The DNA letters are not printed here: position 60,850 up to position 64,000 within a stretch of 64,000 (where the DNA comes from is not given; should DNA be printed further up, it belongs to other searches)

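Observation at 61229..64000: Second DUF1998 protein upstream, running off the window, transcriptionally separate from the operon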

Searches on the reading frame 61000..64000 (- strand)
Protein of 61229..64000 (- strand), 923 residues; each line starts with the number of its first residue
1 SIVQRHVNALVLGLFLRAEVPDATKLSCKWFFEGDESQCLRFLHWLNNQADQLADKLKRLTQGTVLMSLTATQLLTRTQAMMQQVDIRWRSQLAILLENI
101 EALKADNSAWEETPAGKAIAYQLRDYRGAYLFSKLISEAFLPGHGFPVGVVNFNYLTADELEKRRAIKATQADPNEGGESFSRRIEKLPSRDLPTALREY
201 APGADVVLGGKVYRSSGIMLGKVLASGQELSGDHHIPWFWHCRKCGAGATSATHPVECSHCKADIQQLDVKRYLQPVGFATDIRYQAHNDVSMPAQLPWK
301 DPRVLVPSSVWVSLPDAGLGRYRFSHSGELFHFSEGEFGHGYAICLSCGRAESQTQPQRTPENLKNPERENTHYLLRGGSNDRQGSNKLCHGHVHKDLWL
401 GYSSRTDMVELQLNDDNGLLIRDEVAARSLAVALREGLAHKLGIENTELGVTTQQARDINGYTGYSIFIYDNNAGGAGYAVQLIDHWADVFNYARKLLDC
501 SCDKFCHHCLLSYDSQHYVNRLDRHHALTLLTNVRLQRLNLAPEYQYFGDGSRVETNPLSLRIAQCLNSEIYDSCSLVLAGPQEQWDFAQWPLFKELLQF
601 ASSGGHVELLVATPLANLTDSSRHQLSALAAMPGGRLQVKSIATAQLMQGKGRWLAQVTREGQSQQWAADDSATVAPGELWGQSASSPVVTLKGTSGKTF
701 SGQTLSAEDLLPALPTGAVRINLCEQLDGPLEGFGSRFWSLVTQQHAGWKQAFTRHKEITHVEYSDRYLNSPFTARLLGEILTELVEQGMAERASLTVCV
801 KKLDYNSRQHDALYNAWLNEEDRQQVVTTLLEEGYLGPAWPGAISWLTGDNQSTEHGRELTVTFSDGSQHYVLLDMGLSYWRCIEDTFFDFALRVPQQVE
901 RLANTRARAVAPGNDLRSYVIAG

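Call 5: search_protein_families(proteins=[window:61229-64000:-], library=padloc, max_evalue=0.01)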
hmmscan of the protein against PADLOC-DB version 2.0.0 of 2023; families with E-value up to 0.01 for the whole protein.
window:61229-64000:- (923 aa): 7 families
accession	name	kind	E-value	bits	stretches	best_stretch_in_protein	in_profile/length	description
PDLC00037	DruE3|DruE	-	6.6e-240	798.1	1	2-921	1144-2051/2055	SNF2 family N-terminal domain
PDLC00036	DruE3|DruE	-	1.2e-89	299.1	1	2-833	1137-1941/2023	SNF2 family N-terminal domain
PDLC00013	DruE1|DruE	-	1.2e-55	187.1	1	2-535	1170-1677/1776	SNF2 family N-terminal domain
PDLC00035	DruE3|DruE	-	5.5e-51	171.4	1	2-293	1147-1424/1460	SNF2 family N-terminal domain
PDLC00014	DruE2|DruE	-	2e-22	76.6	1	190-541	1438-1817/1928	SNF2 family N-terminal domain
PDLC00015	DruE2|DruE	-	7.2e-22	75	1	190-546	1410-1784/1887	SNF2 family N-terminal domain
PDLC00051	DruE4|DruE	-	1.4e-16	57.2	1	190-544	1356-1724/1829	SNF2 family N-terminal domain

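Call 10: search_protein_families(proteins=[window:61229-64000:-, L001:16458-22772:+, L001:13099-16458:+], library=ncbifam, max_evalue=0.001)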
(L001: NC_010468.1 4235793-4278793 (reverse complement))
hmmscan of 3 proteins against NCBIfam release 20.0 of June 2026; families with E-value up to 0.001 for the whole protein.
window:61229-64000:- (923 aa): 1 family
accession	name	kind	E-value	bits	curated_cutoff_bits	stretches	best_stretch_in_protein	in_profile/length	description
TIGR03817.1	DECH_helic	hypoth_equivalog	4e-06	25.4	874.1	1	465-534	668-738/742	helicase/secretion neighborhood putative DEAH-box helicase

L001:16458-22772:+ (2104 aa): 22 families
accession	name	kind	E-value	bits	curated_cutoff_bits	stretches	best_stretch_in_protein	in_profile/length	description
TIGR03817.1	DECH_helic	hypoth_equivalog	1.2e-31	109.7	874.1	3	92-300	36-210/742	helicase/secretion neighborhood putative DEAH-box helicase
TIGR04121.1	DEXH_lig_assoc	equivalog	1.2e-22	79.5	850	2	93-298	14-188/804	ligase-associated DNA damage response DEXH box helicase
NF010338.0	PRK13767.1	equivalog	1.3e-20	73.3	849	2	105-323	45-243/877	ATP-dependent helicase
NF041067.1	DpdJ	equivalog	5.5e-19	67.4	800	2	202-324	317-427/1482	protein DpdJ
NF053636.1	DDHlcsCsdAPsy1082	equivalog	1.4e-12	46.9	890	2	79-175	10-103/512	DEAD/DEAH box helicase CsdA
NF007284.0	PRK09751.1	equivalog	7.2e-12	43.4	1496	2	1075-1144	355-424/1538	ATP-dependent helicase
NF007882.0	PRK10590.1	equivalog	1.4e-09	37.4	743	1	90-171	23-100/456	ATP-dependent RNA helicase RhlE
NF053631.1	RNA_helic_CshA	equivalog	2.8e-09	36.4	646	1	1089-1151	281-342/434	degradosome RNA helicase CshA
NF053711.1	RNA_heli_RhlE1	exception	5.2e-09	35.3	750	1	1089-1151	288-350/434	RNA helicase RhlE1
TIGR03158.1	cas3_cyano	exception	2.8e-08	33.3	69.1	1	96-281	1-181/357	type I-D CRISPR-associated helicase Cas3'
NF008394.0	PRK11192.1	equivalog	3.5e-08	32.7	507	1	1089-1158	291-357/441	ATP-dependent RNA helicase SrmB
TIGR02621.3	cas3_GSU0051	exception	7e-08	31.7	400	0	1075-1152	305-387/854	type I-G CRISPR-associated helicase/endonuclease Cas3g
NF053710.1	RNA_heli_RhlE2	exception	6.3e-07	28.1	925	0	98-143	29-73/635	RNA helicase RhlE2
NF002340.1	PRK01297.1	equivalog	1.3e-06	27.5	564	1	1089-1145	293-349/372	ATP-dependent RNA helicase RhlB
NF008642.0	PRK11634.1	equivalog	2.7e-06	26.1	989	0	1089-1146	289-346/628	DEAD/DEAH family ATP-dependent RNA helicase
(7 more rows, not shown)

L001:13099-16458:+ (1119 aa): 1 family
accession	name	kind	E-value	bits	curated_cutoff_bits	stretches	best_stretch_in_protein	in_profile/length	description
NF038336.1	YjiT_fam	subfamily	1.1e-295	983.9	150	1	13-1107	1-1089/1090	STY4851/ECs_5259 family protein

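Call 12: profile_search(protein=window:61229-64000:-)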
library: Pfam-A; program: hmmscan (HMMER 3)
A. the first sequence (923 residues): domains with independent E <= 10: 5; with E <= 0.001: 1
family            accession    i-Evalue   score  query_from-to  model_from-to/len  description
MZB               PF09369.15    5.7e-12    46.6     431-510         2-80/80  MrfA Zn-binding domain
DUF7129           PF23455.1      0.0035    17.5     242-270        14-42/45  Domain of unknown function (DUF7129)
NCD3G             PF07562.20       0.25    11.7     240-264        27-51/54  Nine Cysteines Domain of family 3 GPCR
DUF7130           PF23458.2        0.36    11.2     239-268        53-83/89  Domain of unknown function (DUF7130)
RUBY_RBDX         PF21349.2        0.96     9.4     240-264         1-25/30  Rubrerythrin, rubredoxin-like domain

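Call 17: search_solved_structures(query=window:61229-64000:-, max_evalue=0.001)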
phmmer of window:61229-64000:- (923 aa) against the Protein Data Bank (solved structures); distinct sequences matched with E-value up to 0.001: 1.
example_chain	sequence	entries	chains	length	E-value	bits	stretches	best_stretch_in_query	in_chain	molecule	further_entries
9tu7_Y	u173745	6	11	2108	0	2146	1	1-923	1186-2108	DEAD/DEAH box helicase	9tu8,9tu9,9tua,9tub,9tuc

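Call 54: search_dna_similar(query=window:61229-64000:-, collection=plasmids, mode=protein, rows=spread, max_rows=25, max_evalue=1e-20)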
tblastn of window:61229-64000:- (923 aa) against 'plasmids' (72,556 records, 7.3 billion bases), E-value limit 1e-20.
Records with a match: 32; places in all: 32; records where one place covers at least 80% of the query: 26.
Best place of each record, by identity: >=99% 4; 95-99% 13; <60% 15.
By first word of the organism name: Escherichia 16; Klebsiella 2; Methylocystis 2; Marinobacter 2; Sinorhizobium 2; Tolypothrix 2; Pseudomonas 1; Rhizobium 1; Rhodobacter 1; Azotobacter 1; and 2 more.
By predicted mobility (MOB-suite, as given by PLSDB): non-mobilizable 13; conjugative 12; mobilizable 7.
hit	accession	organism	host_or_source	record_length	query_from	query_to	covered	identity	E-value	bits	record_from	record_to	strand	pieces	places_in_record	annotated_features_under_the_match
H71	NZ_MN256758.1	Escherichia coli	-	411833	1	923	100%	99.1%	0e+0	1845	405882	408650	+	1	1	none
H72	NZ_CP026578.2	Escherichia coli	Homo sapiens,Culture,Rectal swab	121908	1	923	100%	99.0%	0e+0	1847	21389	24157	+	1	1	DEAD/DEAH box helicase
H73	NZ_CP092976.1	Escherichia coli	Homo sapiens,Culture,Rectal swab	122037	1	923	100%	99.0%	0e+0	1847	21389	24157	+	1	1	DEAD/DEAH box helicase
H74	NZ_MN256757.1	Escherichia coli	-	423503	1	923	100%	98.9%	0e+0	1838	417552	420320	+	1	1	none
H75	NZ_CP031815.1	Klebsiella pneumoniae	Homo sapiens,rectal swab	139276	1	923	100%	97.9%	0e+0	1830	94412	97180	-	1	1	DEAD/DEAH box helicase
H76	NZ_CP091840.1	Escherichia coli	Equus ferus caballus ...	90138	1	923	100%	97.9%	0e+0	1830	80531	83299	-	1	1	none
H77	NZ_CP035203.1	Klebsiella pneumoniae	Homo sapiens,stool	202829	1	923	100%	97.9%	0e+0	1830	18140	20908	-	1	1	DEAD/DEAH box helicase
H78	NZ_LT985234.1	Escherichia coli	-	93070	1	923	100%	97.9%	0e+0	1830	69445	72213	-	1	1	none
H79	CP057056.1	Escherichia coli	culture,Pooled cattle faecal samples ...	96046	1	923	100%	97.9%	0e+0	1830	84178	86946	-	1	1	DEAD/DEAH box helicase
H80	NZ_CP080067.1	Escherichia coli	Homo sapiens,tissue sample,Human feces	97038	1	923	100%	97.8%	0e+0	1826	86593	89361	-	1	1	none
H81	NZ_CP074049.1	Escherichia coli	Pig,pure culture,Rectal Swab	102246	1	923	100%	97.8%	0e+0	1825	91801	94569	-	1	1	none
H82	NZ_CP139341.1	Escherichia coli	pork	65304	1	923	100%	97.8%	0e+0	1824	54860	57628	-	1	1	none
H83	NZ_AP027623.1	Escherichia coli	Homo sapiens,whole organism,feces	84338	236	923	75%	97.4%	0e+0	1374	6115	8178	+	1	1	none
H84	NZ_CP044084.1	Pseudomonas luteola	Homo sapiens,clinical isolate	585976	2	903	98%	30.2%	6e-84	304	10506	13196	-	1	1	DEAD/DEAH box helicase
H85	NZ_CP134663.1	Escherichia coli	Larus michahellis,bacteria,cloaca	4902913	2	903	98%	30.1%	3e-86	311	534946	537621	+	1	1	none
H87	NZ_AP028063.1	Marinobacter shengliensis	-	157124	2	902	98%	29.9%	3e-97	343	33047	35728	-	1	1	DEAD/DEAH box helicase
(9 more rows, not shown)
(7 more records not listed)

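Call 55: get_annotated_region(hit=H75, flank=14000)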
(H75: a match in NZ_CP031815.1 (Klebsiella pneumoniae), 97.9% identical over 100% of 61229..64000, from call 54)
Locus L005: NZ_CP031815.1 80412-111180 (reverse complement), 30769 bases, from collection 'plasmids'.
description: Klebsiella pneumoniae strain KSB1_7F isolate KSB1_7F plasmid unnamed1, complete sequence
organism: Klebsiella pneumoniae (NCBI taxid 573)
taxonomy: Bacteria; Pseudomonadota; Gammaproteobacteria; Enterobacterales; Enterobacteriaceae; Klebsiella; Klebsiella pneumoniae
host: -; source: Homo sapiens,rectal swab; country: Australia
typing (MOB-suite, as given by PLSDB): non-mobilizable; replicon IncFIB
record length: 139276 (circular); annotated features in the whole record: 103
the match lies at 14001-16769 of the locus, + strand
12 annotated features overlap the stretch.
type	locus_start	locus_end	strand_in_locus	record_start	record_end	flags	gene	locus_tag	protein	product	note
CDS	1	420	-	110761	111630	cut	-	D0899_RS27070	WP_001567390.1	DMT family transporter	GO:0055085 - transmembrane transport [Evidence IEA]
CDS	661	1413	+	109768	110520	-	-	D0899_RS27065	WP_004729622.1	alpha/beta hydrolase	-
CDS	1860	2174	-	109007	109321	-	-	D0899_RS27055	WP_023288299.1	hypothetical protein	-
CDS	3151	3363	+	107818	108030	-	-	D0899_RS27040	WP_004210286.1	hypothetical protein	-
CDS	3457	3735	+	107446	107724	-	-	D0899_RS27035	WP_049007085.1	DUF1778 domain-containing protein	-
CDS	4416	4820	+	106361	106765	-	-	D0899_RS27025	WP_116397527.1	DUF2251 domain-containing protein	-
CDS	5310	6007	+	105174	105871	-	-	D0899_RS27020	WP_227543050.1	IS1 family transposase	-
CDS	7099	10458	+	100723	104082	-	-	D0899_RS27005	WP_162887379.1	STY4851/ECs_5259 family protein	-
CDS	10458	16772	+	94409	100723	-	-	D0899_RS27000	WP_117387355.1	DEAD/DEAH box helicase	-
CDS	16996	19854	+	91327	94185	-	-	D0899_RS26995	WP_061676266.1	DEAD/DEAH box helicase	-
CDS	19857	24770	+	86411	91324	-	-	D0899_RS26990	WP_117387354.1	class I SAM-dependent DNA methyltransferase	-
CDS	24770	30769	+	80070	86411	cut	-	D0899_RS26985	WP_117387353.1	DEAD/DEAH box helicase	-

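Call 56: get_annotated_region(hit=H87, flank=12000)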
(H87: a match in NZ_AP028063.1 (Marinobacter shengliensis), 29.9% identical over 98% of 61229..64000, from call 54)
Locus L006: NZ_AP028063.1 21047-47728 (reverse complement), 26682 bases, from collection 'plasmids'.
description: Marinobacter shengliensis strain D49 plasmid pMAD49a, complete sequence
organism: Marinobacter shengliensis (NCBI taxid 1389223)
taxonomy: Bacteria; Pseudomonadota; Gammaproteobacteria; Pseudomonadales; Marinobacteraceae; Marinobacter; Marinobacter shengliensis
host: -; source: -; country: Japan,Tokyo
typing (MOB-suite, as given by PLSDB): conjugative; replicon rep_cluster_255; relaxase MOBH; mating-pair formation MPF_G
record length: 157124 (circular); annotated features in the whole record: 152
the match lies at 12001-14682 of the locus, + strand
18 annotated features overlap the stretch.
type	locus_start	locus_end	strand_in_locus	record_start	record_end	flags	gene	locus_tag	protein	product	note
CDS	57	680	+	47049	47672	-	-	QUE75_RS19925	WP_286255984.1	hypothetical protein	-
CDS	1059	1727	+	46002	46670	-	-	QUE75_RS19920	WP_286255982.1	SOS response-associated peptidase family protein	GO:0006974 - DNA damage response [Evidence IEA]; GO:0018142 - protein-DNA covalent cross-linking [Evidence IEA]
CDS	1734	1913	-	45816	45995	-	-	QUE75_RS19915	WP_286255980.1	hypothetical protein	-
CDS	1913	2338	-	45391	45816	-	-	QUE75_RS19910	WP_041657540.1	hypothetical protein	-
CDS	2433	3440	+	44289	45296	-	-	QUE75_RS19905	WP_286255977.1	WYL domain-containing protein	-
CDS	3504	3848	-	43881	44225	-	-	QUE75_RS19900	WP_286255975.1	hypothetical protein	-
CDS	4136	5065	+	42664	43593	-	-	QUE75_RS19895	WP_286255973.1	metallophosphoesterase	-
CDS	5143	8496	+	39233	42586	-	-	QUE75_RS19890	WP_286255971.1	STY4851/ECs_5259 family protein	-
CDS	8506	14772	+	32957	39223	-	-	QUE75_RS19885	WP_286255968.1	DEAD/DEAH box helicase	-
CDS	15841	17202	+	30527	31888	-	dcm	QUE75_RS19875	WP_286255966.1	DNA (cytosine-5-)-methyltransferase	GO:0006304 - DNA modification [Evidence IEA]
CDS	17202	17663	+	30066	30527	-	vsr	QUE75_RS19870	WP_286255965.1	DNA mismatch endonuclease Vsr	GO:0006298 - mismatch repair [Evidence IEA]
CDS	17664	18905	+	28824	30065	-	-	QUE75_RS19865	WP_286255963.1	type II restriction endonuclease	GO:0009307 - DNA restriction-modification system [Evidence IEA]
CDS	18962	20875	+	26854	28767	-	-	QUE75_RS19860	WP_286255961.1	DEAD/DEAH box helicase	-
CDS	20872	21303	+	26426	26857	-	-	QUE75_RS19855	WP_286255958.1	EcoRII N-terminal effector-binding domain-containing protein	-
CDS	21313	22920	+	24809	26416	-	-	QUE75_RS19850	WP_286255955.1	ATP-binding protein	-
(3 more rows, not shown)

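Call 57: get_annotated_region(hit=H84, flank=12000)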
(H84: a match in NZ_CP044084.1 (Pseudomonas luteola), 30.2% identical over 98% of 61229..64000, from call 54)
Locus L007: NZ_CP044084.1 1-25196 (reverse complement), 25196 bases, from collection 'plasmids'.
description: Pseudomonas luteola strain FDAARGOS_637 plasmid unnamed1, complete sequence
organism: Pseudomonas luteola (NCBI taxid 47886)
taxonomy: Bacteria; Pseudomonadota; Gammaproteobacteria; Pseudomonadales; Pseudomonadaceae; Pseudomonas; Pseudomonas luteola
host: -; source: Homo sapiens,clinical isolate; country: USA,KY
typing (MOB-suite, as given by PLSDB): non-mobilizable
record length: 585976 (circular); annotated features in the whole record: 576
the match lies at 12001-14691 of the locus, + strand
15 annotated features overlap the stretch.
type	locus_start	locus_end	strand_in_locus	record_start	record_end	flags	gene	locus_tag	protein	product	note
CDS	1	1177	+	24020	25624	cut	-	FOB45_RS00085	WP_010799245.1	class I SAM-dependent DNA methyltransferase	-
CDS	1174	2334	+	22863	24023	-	-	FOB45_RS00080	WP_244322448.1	restriction endonuclease subunit S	-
CDS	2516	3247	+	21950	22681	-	-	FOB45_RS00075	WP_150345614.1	hypothetical protein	-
CDS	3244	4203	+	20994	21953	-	-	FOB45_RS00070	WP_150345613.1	hypothetical protein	-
CDS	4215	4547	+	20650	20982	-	-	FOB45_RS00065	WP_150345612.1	hypothetical protein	-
CDS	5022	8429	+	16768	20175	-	-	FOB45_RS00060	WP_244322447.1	STY4851/ECs_5259 family protein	-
CDS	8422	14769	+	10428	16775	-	-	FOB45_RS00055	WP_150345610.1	DEAD/DEAH box helicase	-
CDS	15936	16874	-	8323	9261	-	-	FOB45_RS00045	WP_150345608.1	ankyrin repeat domain-containing protein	-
CDS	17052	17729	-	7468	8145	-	-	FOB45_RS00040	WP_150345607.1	hypothetical protein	-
CDS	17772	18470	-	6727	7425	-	-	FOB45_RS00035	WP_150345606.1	hypothetical protein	-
CDS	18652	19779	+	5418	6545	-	-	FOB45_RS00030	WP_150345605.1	HNH endonuclease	-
CDS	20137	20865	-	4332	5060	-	-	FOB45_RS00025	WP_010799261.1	suppressor of fused domain protein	-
CDS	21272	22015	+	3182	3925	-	-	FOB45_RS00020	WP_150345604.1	hypothetical protein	-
CDS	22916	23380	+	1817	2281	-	-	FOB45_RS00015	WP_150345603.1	antitoxin Xre/MbcA/ParS toxin-binding domain-containing protein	-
CDS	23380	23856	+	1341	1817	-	-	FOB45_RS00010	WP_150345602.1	RES family NAD+ phosphorylase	-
